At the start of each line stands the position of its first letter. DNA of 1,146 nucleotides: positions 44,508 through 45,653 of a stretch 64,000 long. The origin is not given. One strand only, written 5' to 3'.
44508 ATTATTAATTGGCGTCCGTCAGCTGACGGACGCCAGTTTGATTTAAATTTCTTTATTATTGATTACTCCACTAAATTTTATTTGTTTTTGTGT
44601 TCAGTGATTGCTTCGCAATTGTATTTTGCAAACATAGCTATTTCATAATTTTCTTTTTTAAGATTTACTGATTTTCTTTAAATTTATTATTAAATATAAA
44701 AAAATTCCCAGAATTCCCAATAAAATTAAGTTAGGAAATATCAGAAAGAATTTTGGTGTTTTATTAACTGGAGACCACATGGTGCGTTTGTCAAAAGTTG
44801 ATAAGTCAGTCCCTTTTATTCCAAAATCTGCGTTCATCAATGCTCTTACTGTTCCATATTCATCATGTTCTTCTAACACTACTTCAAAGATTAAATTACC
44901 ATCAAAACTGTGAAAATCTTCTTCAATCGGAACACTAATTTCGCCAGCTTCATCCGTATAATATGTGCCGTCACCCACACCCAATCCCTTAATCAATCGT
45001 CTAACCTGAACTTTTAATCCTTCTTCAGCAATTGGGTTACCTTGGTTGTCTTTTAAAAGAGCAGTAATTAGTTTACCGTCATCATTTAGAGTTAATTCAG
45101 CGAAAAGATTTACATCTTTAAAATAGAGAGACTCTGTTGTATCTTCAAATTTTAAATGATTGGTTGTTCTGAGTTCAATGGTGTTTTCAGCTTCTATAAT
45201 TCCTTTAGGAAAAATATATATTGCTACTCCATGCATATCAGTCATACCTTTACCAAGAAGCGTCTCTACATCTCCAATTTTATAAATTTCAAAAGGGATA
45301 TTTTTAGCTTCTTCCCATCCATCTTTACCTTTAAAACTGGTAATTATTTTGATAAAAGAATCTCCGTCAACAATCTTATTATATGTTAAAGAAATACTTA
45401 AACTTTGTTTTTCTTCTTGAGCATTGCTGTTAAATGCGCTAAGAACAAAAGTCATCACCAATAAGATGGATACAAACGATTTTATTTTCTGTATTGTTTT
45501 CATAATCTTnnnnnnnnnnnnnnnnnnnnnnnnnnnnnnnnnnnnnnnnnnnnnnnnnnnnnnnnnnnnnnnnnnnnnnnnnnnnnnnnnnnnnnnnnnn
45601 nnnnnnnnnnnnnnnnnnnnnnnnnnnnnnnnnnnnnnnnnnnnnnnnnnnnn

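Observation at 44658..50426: Orphan NrfCD-type quinol module linked to multihaem lipoproteins and an outer-membrane beta-barrel: candidate undescribed trans-envelope electron-transfer system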

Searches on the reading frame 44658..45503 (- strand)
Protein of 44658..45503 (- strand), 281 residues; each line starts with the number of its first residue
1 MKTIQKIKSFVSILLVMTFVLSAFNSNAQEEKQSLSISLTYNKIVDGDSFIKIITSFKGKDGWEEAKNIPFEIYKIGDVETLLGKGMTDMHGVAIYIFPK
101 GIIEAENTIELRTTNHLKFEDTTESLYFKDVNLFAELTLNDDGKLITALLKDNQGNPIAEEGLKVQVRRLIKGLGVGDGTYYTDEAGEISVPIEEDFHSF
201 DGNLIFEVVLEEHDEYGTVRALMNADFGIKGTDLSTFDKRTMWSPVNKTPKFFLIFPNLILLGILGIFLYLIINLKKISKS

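Call 3: search_protein_families(library=pfam, proteins=[window:44658-45503:-], max_evalue=0.1)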
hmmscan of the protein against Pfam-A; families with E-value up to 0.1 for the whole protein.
window:44658-45503:- (281 aa): 0 families

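Call 4: search_protein_families(library=ncbifam, proteins=[window:44658-45503:-], max_evalue=0.1)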
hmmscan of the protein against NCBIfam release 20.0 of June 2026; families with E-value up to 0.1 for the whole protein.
window:44658-45503:- (281 aa): 3 families
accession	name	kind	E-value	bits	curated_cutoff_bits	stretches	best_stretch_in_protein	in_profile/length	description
NF047328.1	OMP_TP0733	subfamily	0.052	12.9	130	1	7-54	3-47/202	TP0733 family outer membrane beta-barrel protein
NF052655.1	XchromeleprotEdmS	equivalog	0.072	13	100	0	1-38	1-40/54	extrachromosomal elements maintenance protein EdmS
NF010723.1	PRK14125.1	equivalog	0.096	12.7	60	0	9-64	5-57/87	cell division suppressor protein YneA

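Call 44: find_homologous_proteins(query=window:44658-45503:-, max_evalue=0.001)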
Query window:44658-45503:- (281 aa): 340 proteins with E <= 0.001 among 1695 candidates; the best 120 are listed.
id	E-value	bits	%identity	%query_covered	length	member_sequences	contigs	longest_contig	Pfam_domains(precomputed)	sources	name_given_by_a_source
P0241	3.8e-179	612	100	100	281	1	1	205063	-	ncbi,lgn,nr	ncbi:MAG: hypothetical protein Q8J84_07720 [Flavobacteriaceae bacterium]|nr:hypothetical protein [Fl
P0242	2.0e-148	511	83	100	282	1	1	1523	-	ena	-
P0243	4.9e-147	507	83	100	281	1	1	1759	-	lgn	-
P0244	9.2e-145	499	86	94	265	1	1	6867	-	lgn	-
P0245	3.9e-136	471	77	100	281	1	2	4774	-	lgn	-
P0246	8.7e-129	447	74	100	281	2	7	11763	-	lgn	-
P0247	1.9e-128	446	73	100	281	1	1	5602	-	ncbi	-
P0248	3.5e-126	438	73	100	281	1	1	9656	-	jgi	jgi:hypothetical protein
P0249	5.1e-125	434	73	100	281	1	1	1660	-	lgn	-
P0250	7.0e-119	414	69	100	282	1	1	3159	-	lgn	-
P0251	1.3e-118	413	68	100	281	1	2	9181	-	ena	-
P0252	6.4e-118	411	68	100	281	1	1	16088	-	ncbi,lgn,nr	ncbi:MAG: hypothetical protein Q8S44_09060 [Flavobacteriaceae bacterium]|nr:hypothetical protein [Fl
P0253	1.9e-116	406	68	100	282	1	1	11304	-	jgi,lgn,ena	-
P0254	8.5e-116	404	68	100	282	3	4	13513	-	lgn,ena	-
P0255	2.6e-115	403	67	100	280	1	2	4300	-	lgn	-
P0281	6.1e-51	191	39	100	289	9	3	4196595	-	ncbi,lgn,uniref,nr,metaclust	ncbi:hypothetical protein Belba_1301 [Belliella baltica DSM 15883]|uniref:Uncharacterized protein n=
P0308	4.0e-49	186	41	98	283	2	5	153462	PF02369.23,PF26591.1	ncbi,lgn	-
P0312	2.6e-48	183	40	98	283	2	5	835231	PF02369.23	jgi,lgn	jgi:5-hydroxyisourate hydrolase-like protein (transthyretin family)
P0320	1.2e-47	181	40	97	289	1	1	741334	-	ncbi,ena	-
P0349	1.3e-46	177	41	100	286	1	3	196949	-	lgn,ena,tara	tara:strand:- start:622 stop:1482 length:861 start_codon:yes stop_codon:yes gene_type:complete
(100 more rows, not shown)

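Call 46: find_encoding_contigs(protein=P0281, flank=10000, max_places=1)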
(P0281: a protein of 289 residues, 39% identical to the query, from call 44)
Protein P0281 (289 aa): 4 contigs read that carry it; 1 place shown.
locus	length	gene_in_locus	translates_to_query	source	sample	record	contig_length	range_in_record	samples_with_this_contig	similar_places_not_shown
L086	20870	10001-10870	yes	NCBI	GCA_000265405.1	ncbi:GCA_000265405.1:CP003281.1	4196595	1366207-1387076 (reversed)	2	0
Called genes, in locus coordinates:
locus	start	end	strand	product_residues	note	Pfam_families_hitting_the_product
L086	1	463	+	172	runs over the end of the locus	-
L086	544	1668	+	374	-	PF12833:HTH_18, PF00165:HTH_AraC, PF13474:SnoaL_3 (weak), PF14534:DUF4440 (weak)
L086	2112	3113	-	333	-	-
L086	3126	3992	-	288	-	-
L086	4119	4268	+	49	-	-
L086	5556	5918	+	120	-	-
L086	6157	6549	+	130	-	-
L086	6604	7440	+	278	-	PF19089:DUF5777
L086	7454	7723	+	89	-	-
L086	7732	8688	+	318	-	PF13247:Fer4_11, PF13237:Fer4_10 (weak), PF00037:Fer4 (weak), PF12797:Fer4_2 (weak), PF12837:Fer4_6 (weak), PF13237:Fer4_10 (weak), PF13187:Fer4_9 (weak), PF13247:Fer4_11 (weak), +1 more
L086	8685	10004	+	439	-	PF03916:NrfD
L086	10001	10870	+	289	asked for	-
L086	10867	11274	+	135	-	PF00034:Cytochrom_C, PF13442:Cytochrome_CBB3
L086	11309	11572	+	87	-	PF11342:DUF3144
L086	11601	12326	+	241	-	PF13568:OMP_b-brl_2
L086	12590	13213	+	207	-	-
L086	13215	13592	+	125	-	-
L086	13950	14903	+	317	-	PF13102:Phage_int_SAM_5, PF00589:Phage_integrase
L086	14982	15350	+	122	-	PF12840:HTH_20 (weak), PF13412:HTH_24, PF01022:HTH_5, PF13601:HTH_34 (weak)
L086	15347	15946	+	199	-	PF02411:MerT, PF00403:HMA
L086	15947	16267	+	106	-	-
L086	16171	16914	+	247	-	PF00165:HTH_AraC (faint), PF12833:HTH_18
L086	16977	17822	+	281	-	PF04116:FA_hydroxylase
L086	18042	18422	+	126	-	PF26622:DUF8199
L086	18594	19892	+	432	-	-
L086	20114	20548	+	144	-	PF26622:DUF8199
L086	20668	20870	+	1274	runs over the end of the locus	PF00873:ACR_tran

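Call 47: find_encoding_contigs(protein=P0312, flank=10000, max_places=1)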
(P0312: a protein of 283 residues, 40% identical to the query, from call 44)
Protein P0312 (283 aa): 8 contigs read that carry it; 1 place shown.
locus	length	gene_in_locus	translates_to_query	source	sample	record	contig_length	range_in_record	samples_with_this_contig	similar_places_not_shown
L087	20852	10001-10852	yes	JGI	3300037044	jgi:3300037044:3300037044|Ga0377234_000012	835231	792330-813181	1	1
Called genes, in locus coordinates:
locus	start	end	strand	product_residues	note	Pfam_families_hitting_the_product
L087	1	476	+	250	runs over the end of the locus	PF12833:HTH_18, PF00165:HTH_AraC (weak)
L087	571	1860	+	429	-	PF00873:ACR_tran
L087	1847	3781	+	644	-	PF00873:ACR_tran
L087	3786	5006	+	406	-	PF25919:BSH_CusB, PF25869:3HB_CusB (weak)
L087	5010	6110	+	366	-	PF25919:BSH_CusB, PF25984:BSH_YknX (faint), PF25869:3HB_CusB (weak), PF25954:Beta-barrel_RND_2, PF25967:RND-MFP_C, PF25975:CzcB_C, PF25989:YknX_C (weak)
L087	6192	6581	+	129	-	-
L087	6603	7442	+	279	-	PF19089:DUF5777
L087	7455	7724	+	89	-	-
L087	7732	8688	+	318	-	PF13237:Fer4_10 (weak), PF13247:Fer4_11, PF00037:Fer4 (weak), PF12797:Fer4_2 (weak), PF12837:Fer4_6 (weak), PF13237:Fer4_10, PF13187:Fer4_9 (weak), PF13247:Fer4_11 (weak), +1 more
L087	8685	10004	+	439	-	PF03916:NrfD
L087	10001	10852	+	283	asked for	PF02369:Big_1 (faint)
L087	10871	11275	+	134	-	PF13442:Cytochrome_CBB3, PF00034:Cytochrom_C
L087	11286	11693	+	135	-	PF11342:DUF3144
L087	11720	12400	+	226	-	PF13568:OMP_b-brl_2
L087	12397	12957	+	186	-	-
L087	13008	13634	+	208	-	-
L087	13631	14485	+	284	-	PF03477:ATP-cone (weak), PF04471:Mrr_cat (weak), PF20472:PDDEXK_11 (faint)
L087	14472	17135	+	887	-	PF00690:Cation_ATPase_N, PF00122:E1-E2_ATPase, PF00702:Hydrolase, PF13246:Cation_ATPase, PF08282:Hydrolase_3 (faint), PF00689:Cation_ATPase_C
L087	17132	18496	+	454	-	PF00753:Lactamase_B, PF23023:Anti-Pycsar_Apyc1, PF12706:Lactamase_B_2, PF16661:Lactamase_B_6, PF10996:Beta-Casp, PF07521:RMMBL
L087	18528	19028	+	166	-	-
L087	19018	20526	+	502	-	PF02885:Glycos_trans_3N, PF00591:Glycos_transf_3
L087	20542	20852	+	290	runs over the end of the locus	PF13793:Pribosyltran_N, PF00156:Pribosyltran, PF14572:Pribosyl_synth (weak)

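Call 54: search_protein_families(library=pfam, proteins=[L086:6157-6549:+, L086:7454-7723:+, L087:10001-10852:+, L086:12590-13213:+], max_evalue=0.1)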
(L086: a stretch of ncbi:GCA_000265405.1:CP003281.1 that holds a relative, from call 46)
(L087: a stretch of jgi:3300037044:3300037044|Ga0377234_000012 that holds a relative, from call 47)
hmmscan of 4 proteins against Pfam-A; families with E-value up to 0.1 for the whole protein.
L086:6157-6549:+ (130 aa): 4 families
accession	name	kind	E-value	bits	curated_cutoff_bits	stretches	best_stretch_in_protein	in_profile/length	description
PF07635.16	PSCyt1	-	0.00032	21.7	22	1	50-109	1-59/59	Planctomycete cytochrome C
PF13442.11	Cytochrome_CBB3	-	0.0012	19.6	27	1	44-123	8-68/68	Cytochrome C oxidase, cbb3-type, subunit III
PF22297.1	PccH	-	0.017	15.7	24.4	1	41-60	5-24/133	PccH Cytochrome c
PF09699.15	Paired_CXXCH_1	-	0.077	13.1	20.6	0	44-57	3-16/41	Doubled CXXCH motif (Paired_CXXCH_1)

L086:7454-7723:+ (89 aa): 0 families

L087:10001-10852:+ (283 aa): 4 families
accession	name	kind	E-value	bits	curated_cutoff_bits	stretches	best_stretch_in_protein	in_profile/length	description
PF02369.22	Big_1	-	8.7e-07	29.4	34.9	1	142-197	19-72/93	Bacterial Ig-like domain (group 1)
PF17789.7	MG4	-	0.00018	22.1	24.7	1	144-195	18-64/95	Macroglobulin domain MG4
PF09134.16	Invasin_D3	-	0.00045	21.1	33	1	140-210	20-84/98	Invasin, domain 3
PF20796.3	PDDEXK_13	-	0.086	12.6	27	0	22-72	142-190/290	PD-(D/E)XK nuclease superfamily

L086:12590-13213:+ (207 aa): 0 families

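Call 60: find_encoding_contigs(protein=P0308, flank=10000, max_places=1)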
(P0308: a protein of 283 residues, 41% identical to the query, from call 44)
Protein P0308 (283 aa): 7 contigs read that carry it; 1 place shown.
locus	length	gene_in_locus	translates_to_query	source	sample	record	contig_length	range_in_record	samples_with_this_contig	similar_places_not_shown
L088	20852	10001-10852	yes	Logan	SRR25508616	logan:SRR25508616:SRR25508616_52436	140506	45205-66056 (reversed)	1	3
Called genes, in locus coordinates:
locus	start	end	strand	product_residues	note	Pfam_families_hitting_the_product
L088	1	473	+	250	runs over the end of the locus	PF12833:HTH_18, PF00165:HTH_AraC (weak)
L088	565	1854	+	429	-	PF00873:ACR_tran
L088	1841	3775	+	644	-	PF00873:ACR_tran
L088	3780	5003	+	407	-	PF25919:BSH_CusB, PF25869:3HB_CusB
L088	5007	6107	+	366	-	PF25919:BSH_CusB, PF25984:BSH_YknX (faint), PF25869:3HB_CusB (weak), PF25954:Beta-barrel_RND_2, PF25967:RND-MFP_C, PF25975:CzcB_C, PF25989:YknX_C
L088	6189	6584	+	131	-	-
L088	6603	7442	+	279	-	PF19089:DUF5777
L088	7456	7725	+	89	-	-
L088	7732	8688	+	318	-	PF13237:Fer4_10 (weak), PF13247:Fer4_11, PF00037:Fer4 (weak), PF12797:Fer4_2 (weak), PF12837:Fer4_6 (weak), PF13237:Fer4_10, PF13187:Fer4_9 (weak), PF13247:Fer4_11 (weak), +1 more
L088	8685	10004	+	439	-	PF03916:NrfD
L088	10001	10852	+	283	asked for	PF02369:Big_1 (weak), PF26591:DUF8186_C (weak)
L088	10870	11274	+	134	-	PF13442:Cytochrome_CBB3, PF00034:Cytochrom_C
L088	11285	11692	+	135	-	PF11342:DUF3144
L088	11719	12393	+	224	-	PF13568:OMP_b-brl_2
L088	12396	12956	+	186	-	-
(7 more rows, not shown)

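Call 61: find_encoding_contigs(protein=P0320, flank=10000, max_places=1)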
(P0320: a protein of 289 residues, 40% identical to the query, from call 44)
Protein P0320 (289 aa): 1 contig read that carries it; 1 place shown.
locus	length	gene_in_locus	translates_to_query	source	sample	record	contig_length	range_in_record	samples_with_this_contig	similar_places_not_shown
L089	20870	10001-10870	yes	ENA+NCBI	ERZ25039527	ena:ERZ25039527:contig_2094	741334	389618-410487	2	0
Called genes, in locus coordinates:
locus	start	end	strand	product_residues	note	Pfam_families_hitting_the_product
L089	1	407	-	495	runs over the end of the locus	PF00070:Pyr_redox (faint), PF01266:DAO (faint), PF01593:Amino_oxidase, PF13450:NAD_binding_8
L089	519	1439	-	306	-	PF00376:MerR (weak), PF13411:MerR_1, PF02607:B12-binding_2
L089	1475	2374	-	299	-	PF00376:MerR, PF13411:MerR_1, PF02607:B12-binding_2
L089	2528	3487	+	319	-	PF02469:Fasciclin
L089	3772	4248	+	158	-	-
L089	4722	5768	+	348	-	PF02335:Cytochrom_C552 (faint), PF14522:Cytochrome_C7 (faint), PF22113:Mtrc-MtrF_II-IV_dom (faint), PF14537:Cytochrom_c3_2 (faint)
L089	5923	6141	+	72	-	-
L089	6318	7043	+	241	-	PF19089:DUF5777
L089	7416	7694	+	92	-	-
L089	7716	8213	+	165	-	PF12838:Fer4_7 (faint), PF13237:Fer4_10 (faint)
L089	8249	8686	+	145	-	PF13247:Fer4_11 (weak)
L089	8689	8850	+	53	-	-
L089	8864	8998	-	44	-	-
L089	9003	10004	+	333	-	PF03916:NrfD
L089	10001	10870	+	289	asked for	-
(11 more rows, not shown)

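Call 62: find_encoding_contigs(protein=P0349, flank=10000, max_places=1)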
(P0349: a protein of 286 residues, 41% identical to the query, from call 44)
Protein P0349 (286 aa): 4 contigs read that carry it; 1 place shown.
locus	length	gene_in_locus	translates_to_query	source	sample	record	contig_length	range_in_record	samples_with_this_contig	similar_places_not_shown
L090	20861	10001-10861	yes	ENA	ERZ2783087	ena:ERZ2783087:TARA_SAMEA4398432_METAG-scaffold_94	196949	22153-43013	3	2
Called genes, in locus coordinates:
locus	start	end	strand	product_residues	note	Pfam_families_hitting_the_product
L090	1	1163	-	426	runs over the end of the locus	PF00924:MS_channel_2nd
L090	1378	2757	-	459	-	PF00364:Biotin_lipoyl, PF02817:E3_binding, PF00198:2-oxoacid_dh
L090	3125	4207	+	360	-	PF14537:Cytochrom_c3_2 (faint), PF22113:Mtrc-MtrF_II-IV_dom (weak), PF14522:Cytochrome_C7 (weak)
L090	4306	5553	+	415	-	PF09459:EB_dh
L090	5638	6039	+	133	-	-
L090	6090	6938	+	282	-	PF19089:DUF5777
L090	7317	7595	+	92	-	-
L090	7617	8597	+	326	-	PF13187:Fer4_9 (faint), PF13247:Fer4_11, PF00037:Fer4 (weak), PF12797:Fer4_2 (weak), PF12837:Fer4_6 (weak), PF12838:Fer4_7 (weak), PF13237:Fer4_10 (weak)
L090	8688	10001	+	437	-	PF03916:NrfD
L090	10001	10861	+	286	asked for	-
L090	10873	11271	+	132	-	PF13442:Cytochrome_CBB3, PF00034:Cytochrom_C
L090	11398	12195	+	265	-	PF00034:Cytochrom_C, PF13442:Cytochrome_CBB3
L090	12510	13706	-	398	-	PF03916:NrfD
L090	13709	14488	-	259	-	PF12838:Fer4_7, PF13183:Fer4_8 (weak), PF13237:Fer4_10 (weak), PF13247:Fer4_11, PF12838:Fer4_7 (weak), PF00037:Fer4, PF12837:Fer4_6 (weak), PF13237:Fer4_10 (weak), +8 more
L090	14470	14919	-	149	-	PF13435:Cytochrome_C554 (faint), PF14522:Cytochrome_C7 (faint)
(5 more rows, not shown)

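Call 80: search_solved_structures(query=A5, max_evalue=5)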
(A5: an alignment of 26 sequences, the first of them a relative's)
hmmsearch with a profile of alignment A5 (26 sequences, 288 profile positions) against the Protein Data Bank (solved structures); distinct sequences matched with E-value up to 5: 4.
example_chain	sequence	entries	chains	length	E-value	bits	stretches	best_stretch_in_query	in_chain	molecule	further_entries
2g2n_A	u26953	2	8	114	0.052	16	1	61-154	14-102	Transthyretin-like protein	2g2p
2igl_A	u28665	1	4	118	0.053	16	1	61-154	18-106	Transthyretin-like protein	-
4hfs_A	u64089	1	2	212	0.16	14.4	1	45-141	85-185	Uncharacterized protein YncM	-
2gpz_A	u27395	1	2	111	2.1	10.8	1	63-153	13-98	transthyretin-like protein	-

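Call 81: search_protein_families(library=pfam, alignment_id=A5, max_evalue=0.01)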
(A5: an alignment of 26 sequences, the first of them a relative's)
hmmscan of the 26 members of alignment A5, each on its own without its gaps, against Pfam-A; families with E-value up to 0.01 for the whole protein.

A. member 1, P0241 (281 aa): 0 families

B. families by the number of members that match (of 26 scanned): 9 families
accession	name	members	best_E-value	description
PF02369.22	Big_1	13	2.4e-08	Bacterial Ig-like domain (group 1)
PF17789.7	MG4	8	1.6e-05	Macroglobulin domain MG4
PF09134.16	Invasin_D3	6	0.00018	Invasin, domain 3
PF17802.7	SpaA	2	0.00018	Prealbumin-like fold domain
PF00576.27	Transthyretin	2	0.00041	HIUase/Transthyretin family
PF15493.13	YrpD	2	0.0059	Domain of unknown function, YrpD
PF11974.14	bMG3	1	0.0037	Bacterial alpha-2-macroglobulin MG3 domain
PF16640.11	Big_3_5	1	0.0078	Bacterial Ig-like domain (group 3)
PF07273.18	DUF1439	1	0.0096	Protein of unknown function (DUF1439)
